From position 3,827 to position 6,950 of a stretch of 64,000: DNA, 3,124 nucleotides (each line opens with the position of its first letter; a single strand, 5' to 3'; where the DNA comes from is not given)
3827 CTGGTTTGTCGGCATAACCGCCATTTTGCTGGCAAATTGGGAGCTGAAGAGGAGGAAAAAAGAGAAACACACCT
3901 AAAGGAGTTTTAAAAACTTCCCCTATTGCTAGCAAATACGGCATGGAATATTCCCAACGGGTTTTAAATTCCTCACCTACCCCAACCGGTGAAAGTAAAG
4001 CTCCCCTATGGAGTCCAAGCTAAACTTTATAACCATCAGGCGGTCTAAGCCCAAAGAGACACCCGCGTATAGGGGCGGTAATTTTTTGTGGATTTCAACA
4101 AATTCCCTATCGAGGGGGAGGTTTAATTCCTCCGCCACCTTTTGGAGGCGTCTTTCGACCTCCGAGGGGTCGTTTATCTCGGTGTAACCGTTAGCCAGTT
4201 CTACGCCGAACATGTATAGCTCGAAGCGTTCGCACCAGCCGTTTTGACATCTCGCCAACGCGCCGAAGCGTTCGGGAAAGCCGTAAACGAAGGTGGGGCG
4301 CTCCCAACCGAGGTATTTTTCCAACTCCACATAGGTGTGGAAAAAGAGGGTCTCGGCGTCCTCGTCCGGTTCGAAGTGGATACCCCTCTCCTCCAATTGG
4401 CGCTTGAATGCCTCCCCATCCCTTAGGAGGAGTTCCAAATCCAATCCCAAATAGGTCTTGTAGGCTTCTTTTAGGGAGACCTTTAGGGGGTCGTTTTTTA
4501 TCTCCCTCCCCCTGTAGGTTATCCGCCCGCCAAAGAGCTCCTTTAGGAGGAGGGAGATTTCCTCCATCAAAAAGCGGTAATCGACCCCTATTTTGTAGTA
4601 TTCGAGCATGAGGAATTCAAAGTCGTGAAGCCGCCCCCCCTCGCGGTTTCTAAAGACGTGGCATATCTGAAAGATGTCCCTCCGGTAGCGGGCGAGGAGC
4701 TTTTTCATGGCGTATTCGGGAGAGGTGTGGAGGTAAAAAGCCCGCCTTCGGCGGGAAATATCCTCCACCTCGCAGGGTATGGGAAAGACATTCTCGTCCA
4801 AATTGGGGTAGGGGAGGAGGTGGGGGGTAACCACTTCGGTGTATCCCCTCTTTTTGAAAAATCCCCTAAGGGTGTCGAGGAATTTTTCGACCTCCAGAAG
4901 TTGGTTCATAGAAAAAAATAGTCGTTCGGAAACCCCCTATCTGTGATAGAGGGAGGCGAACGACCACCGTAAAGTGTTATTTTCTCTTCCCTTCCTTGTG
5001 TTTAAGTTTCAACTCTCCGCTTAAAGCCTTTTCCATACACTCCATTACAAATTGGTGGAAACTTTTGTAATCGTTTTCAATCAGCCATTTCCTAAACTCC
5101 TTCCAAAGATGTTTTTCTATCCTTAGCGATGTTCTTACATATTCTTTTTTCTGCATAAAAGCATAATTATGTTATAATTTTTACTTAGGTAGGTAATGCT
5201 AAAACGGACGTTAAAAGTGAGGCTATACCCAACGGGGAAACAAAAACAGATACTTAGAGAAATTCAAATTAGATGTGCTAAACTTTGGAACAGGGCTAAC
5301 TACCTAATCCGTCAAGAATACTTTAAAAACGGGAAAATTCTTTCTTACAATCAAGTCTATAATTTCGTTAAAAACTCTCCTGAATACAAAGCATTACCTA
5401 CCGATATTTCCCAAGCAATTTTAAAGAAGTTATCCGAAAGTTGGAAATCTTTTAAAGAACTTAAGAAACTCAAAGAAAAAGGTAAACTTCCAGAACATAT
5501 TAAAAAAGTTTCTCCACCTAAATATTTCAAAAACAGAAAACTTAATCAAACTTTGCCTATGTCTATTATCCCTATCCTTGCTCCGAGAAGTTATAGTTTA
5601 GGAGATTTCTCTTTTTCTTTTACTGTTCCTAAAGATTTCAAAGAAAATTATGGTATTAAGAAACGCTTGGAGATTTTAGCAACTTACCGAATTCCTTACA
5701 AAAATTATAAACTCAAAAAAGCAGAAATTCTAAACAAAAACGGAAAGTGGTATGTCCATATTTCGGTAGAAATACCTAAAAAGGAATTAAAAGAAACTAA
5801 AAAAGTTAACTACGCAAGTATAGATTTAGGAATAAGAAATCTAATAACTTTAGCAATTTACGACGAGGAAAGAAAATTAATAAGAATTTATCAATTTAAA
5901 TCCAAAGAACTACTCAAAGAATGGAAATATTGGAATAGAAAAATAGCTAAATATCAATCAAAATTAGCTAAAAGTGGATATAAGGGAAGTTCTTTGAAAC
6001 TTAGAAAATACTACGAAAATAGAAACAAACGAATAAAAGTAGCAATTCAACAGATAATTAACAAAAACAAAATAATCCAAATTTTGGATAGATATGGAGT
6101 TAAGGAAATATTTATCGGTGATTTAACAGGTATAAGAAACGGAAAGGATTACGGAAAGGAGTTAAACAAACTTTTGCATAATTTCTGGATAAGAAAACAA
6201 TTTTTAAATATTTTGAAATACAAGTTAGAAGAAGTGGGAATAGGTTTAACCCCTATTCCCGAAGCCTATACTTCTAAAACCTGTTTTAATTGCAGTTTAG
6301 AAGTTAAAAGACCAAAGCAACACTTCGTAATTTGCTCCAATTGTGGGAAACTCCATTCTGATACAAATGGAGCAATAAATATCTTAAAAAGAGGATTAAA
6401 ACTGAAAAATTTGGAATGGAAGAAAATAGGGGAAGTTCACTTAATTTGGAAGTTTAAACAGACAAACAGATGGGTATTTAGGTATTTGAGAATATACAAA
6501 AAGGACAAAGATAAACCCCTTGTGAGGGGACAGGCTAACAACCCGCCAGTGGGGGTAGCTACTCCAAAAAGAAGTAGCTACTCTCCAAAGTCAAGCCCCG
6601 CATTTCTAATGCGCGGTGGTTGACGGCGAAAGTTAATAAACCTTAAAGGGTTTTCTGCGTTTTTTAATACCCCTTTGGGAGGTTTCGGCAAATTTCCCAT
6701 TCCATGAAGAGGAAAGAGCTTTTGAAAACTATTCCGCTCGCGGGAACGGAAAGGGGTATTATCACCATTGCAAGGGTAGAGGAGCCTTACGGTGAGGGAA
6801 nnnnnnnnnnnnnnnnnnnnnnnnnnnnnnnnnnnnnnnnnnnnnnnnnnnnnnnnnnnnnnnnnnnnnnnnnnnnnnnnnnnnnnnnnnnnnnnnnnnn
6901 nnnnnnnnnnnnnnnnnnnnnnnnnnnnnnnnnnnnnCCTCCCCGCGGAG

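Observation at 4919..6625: TnpB element without tnpA that carries a divergent ribbon-helix-helix gene where the transposase gene normally sits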

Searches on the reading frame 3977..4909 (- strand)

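Call 4: search_protein_families(library=pfam, proteins=[window:3977-4909:-], max_evalue=1)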
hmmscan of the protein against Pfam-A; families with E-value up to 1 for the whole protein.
window:3977-4909:- (310 aa): 2 families
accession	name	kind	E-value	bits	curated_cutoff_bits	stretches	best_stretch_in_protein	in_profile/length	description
PF00152.25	tRNA-synt_2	-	7e-28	98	25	1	9-304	27-301/308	tRNA synthetases class II (D, K and N)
PF01409.25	tRNA-synt_2d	-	0.21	11.4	19.8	0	75-135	101-163/246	tRNA synthetases class II core domain (F)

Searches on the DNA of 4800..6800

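Call 64: search_rna_families(source=window, start=4800, end=6800, threshold=evalue, max_evalue=1)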
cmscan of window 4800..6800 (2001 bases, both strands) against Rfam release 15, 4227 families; matches with E-value up to 1: 2.
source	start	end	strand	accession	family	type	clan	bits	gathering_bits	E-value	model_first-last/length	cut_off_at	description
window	6379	6402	-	RF01354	CRISPR-DR45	Gene; CRISPR;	-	27.5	37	0.041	1-24/24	no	CRISPR RNA direct repeat element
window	4833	4901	-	RF02924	skipping-rope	Gene; sRNA;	-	19.5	36.7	0.24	1-80/80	no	skipping-rope RNA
